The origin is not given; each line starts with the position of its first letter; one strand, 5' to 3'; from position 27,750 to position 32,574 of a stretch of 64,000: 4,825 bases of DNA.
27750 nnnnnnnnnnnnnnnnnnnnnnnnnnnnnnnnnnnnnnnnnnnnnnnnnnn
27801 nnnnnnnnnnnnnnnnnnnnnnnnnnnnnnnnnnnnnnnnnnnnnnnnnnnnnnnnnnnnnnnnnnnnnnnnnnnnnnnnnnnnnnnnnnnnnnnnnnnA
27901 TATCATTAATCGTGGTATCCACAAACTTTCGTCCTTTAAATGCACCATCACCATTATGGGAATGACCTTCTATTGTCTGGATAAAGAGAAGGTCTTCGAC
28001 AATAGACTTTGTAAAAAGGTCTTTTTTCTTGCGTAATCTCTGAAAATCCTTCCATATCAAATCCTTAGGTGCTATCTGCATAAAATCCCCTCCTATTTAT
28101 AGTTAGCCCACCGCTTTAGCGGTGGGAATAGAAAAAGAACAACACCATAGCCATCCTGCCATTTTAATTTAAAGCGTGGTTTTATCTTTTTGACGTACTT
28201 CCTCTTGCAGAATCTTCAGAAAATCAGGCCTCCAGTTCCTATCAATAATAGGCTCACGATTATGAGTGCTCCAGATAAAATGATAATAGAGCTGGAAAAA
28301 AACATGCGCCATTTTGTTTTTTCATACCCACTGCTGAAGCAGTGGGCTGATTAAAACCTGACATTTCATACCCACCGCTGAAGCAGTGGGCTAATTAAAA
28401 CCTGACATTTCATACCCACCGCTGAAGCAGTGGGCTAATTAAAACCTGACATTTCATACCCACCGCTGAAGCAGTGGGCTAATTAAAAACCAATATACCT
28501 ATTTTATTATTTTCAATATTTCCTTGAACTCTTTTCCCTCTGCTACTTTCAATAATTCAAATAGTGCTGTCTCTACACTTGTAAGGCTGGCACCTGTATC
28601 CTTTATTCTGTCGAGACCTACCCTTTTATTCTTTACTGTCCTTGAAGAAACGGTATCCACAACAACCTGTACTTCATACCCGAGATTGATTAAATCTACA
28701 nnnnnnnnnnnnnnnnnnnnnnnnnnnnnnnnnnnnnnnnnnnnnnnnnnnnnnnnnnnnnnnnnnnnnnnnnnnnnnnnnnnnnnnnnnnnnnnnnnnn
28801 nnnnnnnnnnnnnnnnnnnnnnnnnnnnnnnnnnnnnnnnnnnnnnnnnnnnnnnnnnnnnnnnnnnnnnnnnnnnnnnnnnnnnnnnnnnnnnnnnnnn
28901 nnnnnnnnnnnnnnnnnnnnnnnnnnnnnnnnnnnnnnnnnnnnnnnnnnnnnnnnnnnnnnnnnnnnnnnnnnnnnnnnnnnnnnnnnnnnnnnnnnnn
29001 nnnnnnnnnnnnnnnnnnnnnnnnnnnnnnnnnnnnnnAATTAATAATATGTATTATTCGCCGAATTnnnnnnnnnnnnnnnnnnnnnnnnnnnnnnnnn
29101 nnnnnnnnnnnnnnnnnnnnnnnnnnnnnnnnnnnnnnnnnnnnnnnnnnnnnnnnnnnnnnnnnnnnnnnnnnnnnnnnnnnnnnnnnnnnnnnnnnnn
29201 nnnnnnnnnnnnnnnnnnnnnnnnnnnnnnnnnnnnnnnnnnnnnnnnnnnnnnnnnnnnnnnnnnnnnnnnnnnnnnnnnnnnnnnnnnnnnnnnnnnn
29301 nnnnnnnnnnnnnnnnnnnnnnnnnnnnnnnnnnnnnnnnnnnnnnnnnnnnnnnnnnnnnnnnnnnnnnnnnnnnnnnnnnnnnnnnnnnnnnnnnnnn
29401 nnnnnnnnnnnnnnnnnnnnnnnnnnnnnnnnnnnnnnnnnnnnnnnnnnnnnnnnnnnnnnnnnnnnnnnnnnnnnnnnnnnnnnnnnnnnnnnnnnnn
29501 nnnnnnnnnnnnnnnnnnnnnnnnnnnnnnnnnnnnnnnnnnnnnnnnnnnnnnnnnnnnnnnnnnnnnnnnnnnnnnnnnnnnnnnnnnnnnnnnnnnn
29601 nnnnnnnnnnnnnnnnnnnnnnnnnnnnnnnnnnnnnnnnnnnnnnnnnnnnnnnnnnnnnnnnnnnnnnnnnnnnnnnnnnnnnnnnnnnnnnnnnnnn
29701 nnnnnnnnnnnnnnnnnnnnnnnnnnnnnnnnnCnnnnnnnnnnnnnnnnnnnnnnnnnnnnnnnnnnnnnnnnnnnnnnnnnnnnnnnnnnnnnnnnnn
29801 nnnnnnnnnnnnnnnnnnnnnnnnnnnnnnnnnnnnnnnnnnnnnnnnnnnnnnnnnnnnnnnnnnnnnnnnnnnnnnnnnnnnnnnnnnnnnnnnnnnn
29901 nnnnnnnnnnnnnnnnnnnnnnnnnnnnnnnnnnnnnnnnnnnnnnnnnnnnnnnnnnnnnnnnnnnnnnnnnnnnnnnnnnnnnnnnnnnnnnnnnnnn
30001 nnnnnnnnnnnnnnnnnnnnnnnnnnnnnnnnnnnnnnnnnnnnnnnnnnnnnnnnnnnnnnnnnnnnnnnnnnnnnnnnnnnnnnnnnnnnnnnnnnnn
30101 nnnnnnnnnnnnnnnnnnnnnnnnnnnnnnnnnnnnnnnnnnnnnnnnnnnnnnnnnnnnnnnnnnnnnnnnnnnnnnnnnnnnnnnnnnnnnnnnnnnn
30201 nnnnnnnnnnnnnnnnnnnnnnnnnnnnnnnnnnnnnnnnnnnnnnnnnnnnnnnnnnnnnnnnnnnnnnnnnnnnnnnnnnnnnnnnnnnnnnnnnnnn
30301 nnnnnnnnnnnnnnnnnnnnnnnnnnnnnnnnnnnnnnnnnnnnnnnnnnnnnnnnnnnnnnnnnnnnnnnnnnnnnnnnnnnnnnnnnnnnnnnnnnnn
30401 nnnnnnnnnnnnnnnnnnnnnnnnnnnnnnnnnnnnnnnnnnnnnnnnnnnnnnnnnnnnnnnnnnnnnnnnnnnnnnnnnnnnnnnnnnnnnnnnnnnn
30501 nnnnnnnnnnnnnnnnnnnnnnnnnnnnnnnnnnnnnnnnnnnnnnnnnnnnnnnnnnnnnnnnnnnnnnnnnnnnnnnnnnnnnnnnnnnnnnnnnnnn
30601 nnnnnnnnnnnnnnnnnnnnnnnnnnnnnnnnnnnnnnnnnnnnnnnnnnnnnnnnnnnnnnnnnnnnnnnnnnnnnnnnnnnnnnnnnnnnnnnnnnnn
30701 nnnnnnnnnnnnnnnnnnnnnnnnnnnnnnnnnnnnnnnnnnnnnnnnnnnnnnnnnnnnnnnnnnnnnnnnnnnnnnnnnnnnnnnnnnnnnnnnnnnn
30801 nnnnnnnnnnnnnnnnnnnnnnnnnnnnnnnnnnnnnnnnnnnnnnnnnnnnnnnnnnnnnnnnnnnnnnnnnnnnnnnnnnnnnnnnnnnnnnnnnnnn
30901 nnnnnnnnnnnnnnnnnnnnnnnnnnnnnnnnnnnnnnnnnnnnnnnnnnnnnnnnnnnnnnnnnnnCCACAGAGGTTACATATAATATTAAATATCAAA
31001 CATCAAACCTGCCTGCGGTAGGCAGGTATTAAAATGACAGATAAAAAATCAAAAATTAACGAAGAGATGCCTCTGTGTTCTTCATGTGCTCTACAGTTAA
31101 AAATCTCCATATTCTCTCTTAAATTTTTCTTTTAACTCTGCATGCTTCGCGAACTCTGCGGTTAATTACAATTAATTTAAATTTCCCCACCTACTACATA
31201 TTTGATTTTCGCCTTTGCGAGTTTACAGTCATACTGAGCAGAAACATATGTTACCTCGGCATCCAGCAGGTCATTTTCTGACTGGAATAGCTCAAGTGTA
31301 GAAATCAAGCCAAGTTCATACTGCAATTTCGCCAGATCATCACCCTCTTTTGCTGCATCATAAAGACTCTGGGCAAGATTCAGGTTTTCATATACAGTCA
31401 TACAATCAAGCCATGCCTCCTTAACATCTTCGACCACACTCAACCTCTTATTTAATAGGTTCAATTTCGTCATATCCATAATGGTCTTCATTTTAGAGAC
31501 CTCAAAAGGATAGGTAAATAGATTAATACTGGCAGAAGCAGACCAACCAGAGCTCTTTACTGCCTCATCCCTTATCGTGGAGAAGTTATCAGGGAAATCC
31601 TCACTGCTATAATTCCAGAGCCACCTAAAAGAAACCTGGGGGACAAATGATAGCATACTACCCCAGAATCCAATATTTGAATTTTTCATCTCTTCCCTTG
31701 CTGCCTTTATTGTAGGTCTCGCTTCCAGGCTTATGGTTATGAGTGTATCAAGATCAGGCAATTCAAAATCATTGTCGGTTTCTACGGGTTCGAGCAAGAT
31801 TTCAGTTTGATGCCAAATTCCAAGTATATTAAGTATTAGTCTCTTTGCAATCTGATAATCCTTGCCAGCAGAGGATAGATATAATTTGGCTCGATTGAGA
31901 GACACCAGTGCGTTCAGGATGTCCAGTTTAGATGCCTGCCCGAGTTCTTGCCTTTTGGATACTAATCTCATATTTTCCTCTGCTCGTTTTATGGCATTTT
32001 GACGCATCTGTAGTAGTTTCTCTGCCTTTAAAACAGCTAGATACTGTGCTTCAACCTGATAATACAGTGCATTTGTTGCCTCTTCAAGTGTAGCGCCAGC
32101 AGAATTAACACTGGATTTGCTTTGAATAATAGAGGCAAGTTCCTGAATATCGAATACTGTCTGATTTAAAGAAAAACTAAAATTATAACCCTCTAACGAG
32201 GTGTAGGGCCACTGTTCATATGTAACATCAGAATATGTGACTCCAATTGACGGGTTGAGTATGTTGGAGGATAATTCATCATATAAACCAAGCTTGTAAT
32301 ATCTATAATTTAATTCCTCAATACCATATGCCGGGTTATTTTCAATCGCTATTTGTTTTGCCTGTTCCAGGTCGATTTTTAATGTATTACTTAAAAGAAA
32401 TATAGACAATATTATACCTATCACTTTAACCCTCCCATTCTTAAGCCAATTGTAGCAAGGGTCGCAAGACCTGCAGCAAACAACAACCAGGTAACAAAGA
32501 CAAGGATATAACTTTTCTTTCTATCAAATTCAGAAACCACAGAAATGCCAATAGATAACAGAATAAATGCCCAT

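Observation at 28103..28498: Decayed RAYT-like Y1 transposase gene still bracketed by its inverted REP hairpins, one side amplified to a 4 x 44 bp array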

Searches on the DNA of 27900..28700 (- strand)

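Call 63: search_rna_families(source=window, start=27900, end=28700, threshold=evalue, max_evalue=1)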
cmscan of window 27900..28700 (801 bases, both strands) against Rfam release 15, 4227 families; matches with E-value up to 1: 7.
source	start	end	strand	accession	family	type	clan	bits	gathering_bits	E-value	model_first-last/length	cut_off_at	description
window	28327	28359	+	RF01687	Acido-Lenti-1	Gene; sRNA;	-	26.4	37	0.00088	1-46/46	no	Acido-Lenti-1 RNA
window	28099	28126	-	RF01687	Acido-Lenti-1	Gene; sRNA;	-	25.2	37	0.0018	1-46/46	no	Acido-Lenti-1 RNA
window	28371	28403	+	RF01687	Acido-Lenti-1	Gene; sRNA;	-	21.6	37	0.017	1-46/46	no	Acido-Lenti-1 RNA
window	28415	28447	+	RF01687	Acido-Lenti-1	Gene; sRNA;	-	21.6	37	0.017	1-46/46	no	Acido-Lenti-1 RNA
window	28459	28494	+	RF01687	Acido-Lenti-1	Gene; sRNA;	-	20.9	37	0.026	1-46/46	no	Acido-Lenti-1 RNA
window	28399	28496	-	RF04187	MIR862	Gene; miRNA;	-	20.7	100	0.19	1-110/110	no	MIR862 microRNA precursor family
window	28107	28129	+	RF01687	Acido-Lenti-1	Gene; sRNA;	-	15.5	37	0.77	1-46/46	no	Acido-Lenti-1 RNA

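Call 65: search_rna_families(source=window, start=28050, end=28550, threshold=evalue, max_evalue=0.01, show_alignments=3)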
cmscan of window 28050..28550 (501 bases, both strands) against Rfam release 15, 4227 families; matches with E-value up to 0.01: 2.
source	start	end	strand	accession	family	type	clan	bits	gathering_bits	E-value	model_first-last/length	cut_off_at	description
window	28327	28359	+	RF01687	Acido-Lenti-1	Gene; sRNA;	-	26.4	37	0.00055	1-46/46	no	Acido-Lenti-1 RNA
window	28099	28126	-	RF01687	Acido-Lenti-1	Gene; sRNA;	-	25.2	37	0.0011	1-46/46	no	Acido-Lenti-1 RNA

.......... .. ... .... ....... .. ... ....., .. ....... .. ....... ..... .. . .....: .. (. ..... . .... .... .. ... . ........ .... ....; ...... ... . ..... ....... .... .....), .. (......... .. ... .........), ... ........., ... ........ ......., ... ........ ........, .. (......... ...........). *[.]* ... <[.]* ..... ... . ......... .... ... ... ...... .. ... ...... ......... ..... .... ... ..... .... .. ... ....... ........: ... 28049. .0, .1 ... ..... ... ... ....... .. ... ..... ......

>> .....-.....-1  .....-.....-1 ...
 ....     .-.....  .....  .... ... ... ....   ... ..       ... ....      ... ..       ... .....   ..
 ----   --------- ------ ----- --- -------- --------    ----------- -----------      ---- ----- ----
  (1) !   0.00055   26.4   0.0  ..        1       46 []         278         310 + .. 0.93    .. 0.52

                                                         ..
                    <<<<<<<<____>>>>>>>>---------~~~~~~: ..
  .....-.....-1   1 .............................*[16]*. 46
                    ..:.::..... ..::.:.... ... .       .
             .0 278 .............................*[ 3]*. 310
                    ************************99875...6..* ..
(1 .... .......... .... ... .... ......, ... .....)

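Call 68: search_rna_families(sources=[L073, L027, L035, L038, L088, L012, L018, L032, L121, L124, L129, L142, L189, L125, L179, L054, L039, L076, L002, L041], threshold=gathering)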
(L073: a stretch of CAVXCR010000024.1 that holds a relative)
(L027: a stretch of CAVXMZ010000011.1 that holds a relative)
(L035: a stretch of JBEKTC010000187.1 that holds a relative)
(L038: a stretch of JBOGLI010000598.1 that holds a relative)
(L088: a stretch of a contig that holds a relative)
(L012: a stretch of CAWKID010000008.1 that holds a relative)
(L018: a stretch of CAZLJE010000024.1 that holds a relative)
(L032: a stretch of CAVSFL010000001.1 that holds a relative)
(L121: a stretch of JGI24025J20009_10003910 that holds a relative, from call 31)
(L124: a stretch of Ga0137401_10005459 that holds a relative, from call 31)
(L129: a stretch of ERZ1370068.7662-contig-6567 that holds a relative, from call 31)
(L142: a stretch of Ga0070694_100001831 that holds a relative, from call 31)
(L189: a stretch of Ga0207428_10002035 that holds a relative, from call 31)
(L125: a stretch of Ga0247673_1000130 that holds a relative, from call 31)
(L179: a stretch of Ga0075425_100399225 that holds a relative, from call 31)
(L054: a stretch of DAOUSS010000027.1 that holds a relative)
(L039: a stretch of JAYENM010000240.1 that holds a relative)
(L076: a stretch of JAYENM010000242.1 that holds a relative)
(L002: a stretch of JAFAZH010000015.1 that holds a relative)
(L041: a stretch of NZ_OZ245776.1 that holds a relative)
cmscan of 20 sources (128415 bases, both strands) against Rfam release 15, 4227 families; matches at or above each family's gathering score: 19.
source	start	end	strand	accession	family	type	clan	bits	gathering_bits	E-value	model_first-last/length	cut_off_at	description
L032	3152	3224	-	RF00005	tRNA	Gene; tRNA;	CL00001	72.9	29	9.8e-14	1-71/71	no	tRNA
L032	4611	4683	-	RF00005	tRNA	Gene; tRNA;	CL00001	71.4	29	2.6e-13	1-71/71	no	tRNA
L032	3317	3388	-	RF00005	tRNA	Gene; tRNA;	CL00001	71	29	3.3e-13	1-71/71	no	tRNA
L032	4200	4285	-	RF00005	tRNA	Gene; tRNA;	CL00001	62.4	29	7.9e-11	1-71/71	no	tRNA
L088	408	494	-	RF00005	tRNA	Gene; tRNA;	CL00001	61.5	29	1.4e-10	1-71/71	no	tRNA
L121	2237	2322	+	RF00005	tRNA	Gene; tRNA;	CL00001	60.1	29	3.3e-10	1-71/71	no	tRNA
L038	932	977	+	RF01687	Acido-Lenti-1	Gene; sRNA;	-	54.1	37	4.1e-09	1-46/46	no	Acido-Lenti-1 RNA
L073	3041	3086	-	RF01687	Acido-Lenti-1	Gene; sRNA;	-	53.3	37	6.6e-09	1-46/46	no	Acido-Lenti-1 RNA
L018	3228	3273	+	RF01687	Acido-Lenti-1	Gene; sRNA;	-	52.9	37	8.7e-09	1-46/46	no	Acido-Lenti-1 RNA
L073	3610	3655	+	RF01687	Acido-Lenti-1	Gene; sRNA;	-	51.2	37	2.5e-08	1-46/46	no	Acido-Lenti-1 RNA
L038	336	381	-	RF01687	Acido-Lenti-1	Gene; sRNA;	-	49.2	37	8.9e-08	1-46/46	no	Acido-Lenti-1 RNA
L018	3126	3171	-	RF01687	Acido-Lenti-1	Gene; sRNA;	-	47.1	37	3.3e-07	1-46/46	no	Acido-Lenti-1 RNA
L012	7114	7185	+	RF00005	tRNA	Gene; tRNA;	CL00001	45.6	29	3.2e-06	1-71/71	no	tRNA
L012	3359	3402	+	RF01687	Acido-Lenti-1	Gene; sRNA;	-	44.2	37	2e-06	1-46/46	no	Acido-Lenti-1 RNA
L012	3209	3253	-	RF01687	Acido-Lenti-1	Gene; sRNA;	-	43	37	4.3e-06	1-46/46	no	Acido-Lenti-1 RNA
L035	4786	4837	-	RF01687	Acido-Lenti-1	Gene; sRNA;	-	42.6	37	5.3e-06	1-46/46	no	Acido-Lenti-1 RNA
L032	4012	4058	+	RF01687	Acido-Lenti-1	Gene; sRNA;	-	39.3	37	4.2e-05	1-46/46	no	Acido-Lenti-1 RNA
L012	1527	1570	+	RF01687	Acido-Lenti-1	Gene; sRNA;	-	38.6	37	6.5e-05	1-46/46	no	Acido-Lenti-1 RNA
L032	1130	1199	-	RF00005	tRNA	Gene; tRNA;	CL00001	37.1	29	0.00073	2-69/71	no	tRNA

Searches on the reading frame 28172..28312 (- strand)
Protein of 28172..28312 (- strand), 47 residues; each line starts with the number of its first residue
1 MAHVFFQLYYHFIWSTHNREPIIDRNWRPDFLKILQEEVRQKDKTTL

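Call 3: search_protein_families(library=pfam, proteins=[window:28172-28312:-], max_evalue=10)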
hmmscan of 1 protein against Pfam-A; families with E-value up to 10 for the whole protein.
seq(47 aa): 1 family
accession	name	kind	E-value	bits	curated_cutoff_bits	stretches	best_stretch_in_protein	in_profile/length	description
PF01797.21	Y1_Tnp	-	3.6e-05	24.3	23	1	5-43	2-40/121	Transposase IS200 like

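Call 4: search_protein_families(library=ncbifam, proteins=[window:28172-28312:-], max_evalue=10)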
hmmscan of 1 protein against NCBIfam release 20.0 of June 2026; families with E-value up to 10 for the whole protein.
seq(47 aa): 1 family
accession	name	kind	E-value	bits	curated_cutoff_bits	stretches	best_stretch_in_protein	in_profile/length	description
NF033573.1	transpos_IS200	equivalog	0.0001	22.6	55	1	2-42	5-45/126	IS200/IS605 family transposase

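Call 7: find_homologous_proteins(query=window:28172-28312:-, max_evalue=0.001)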
Query seq(47 aa) (47 aa): 1 proteins with E <= 0.001 among 1 candidates.
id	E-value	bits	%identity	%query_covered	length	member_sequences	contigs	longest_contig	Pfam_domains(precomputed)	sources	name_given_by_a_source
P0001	5.2e-26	106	100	100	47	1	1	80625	-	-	-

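Call 10: find_encoding_contigs(protein=P0001, flank=10000)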
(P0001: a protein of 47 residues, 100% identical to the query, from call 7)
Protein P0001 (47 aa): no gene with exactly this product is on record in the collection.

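Call 20: search_protein_representatives(protein=window:28172-28312:-)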
Query: 47 residues. Proteins with E-value up to 0.001 (for the whole library): 46; up to 1e-10: 11; up to 1e-30: 0. The best 46 are listed.
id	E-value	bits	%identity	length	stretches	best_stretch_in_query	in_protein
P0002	4.1e-13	64.0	61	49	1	1-44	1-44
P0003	9.7e-13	62.8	62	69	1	1-42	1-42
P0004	1.2e-12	62.6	64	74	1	1-42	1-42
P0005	1.4e-12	62.3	62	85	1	1-42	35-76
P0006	8.5e-12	59.9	60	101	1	1-42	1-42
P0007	2.6e-11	58.4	57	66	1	1-42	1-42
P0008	3.1e-11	58.2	60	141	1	1-42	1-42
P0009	4.4e-11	57.7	64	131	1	1-42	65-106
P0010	5.7e-11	57.3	67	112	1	1-40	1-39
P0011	6.8e-11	57.1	63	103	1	1-38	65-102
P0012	7.0e-11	57.1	58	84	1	1-43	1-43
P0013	2.8e-10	55.2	61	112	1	1-41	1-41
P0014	4.7e-10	54.5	60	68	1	1-40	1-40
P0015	6.4e-10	54.1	57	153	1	1-42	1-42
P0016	1.1e-09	53.4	60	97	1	1-42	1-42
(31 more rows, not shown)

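Call 31: find_related_loci(query=A2, collection=metagenome_contigs, flank=3000)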
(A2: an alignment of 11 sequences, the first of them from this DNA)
Query A2 (47 aa) in metagenome_contigs; peptide patterns used: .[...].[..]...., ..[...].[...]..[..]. (x = any residue, [..] = any of these).
347 stretches matched a pattern; 154 encode a relative of the query (tblastn E <= 1e-3); the best 80 are kept; 80 distinct loci.
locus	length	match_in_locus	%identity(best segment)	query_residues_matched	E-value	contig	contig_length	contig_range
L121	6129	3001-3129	74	1-43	1e-20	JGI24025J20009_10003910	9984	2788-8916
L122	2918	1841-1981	66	1-47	3e-20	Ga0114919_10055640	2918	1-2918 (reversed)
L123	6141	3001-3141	66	1-47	2e-20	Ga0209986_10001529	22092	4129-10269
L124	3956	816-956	55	1-47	3e-18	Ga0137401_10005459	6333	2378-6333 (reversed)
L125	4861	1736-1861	64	1-42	3e-18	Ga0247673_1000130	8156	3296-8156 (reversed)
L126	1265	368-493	67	1-42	5e-18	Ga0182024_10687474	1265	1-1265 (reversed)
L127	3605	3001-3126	64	1-42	6e-18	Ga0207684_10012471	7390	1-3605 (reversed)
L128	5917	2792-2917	64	1-42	6e-18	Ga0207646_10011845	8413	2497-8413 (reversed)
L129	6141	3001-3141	57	1-47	1e-17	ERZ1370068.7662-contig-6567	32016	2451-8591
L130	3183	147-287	60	1-47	1e-17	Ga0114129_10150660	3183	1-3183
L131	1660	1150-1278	63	1-43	1e-17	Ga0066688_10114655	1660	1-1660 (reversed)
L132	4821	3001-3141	60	1-47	1e-17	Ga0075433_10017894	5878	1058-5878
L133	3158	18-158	57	1-47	2e-17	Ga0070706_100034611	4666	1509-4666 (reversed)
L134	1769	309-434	60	1-42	2e-17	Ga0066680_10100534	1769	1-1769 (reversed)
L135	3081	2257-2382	62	1-42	2e-17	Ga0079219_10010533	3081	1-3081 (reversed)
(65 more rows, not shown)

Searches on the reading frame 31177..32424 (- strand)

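Call 14: search_protein_families(library=pfam, proteins=[window:31177-32424:-])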
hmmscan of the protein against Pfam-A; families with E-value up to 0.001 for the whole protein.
window:31177-32424:- (415 aa): 1 family
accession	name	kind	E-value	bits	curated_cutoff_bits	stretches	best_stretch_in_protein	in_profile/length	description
PF02321.23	OEP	-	2.2e-42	145.4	22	2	225-412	1-187/187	Outer membrane efflux protein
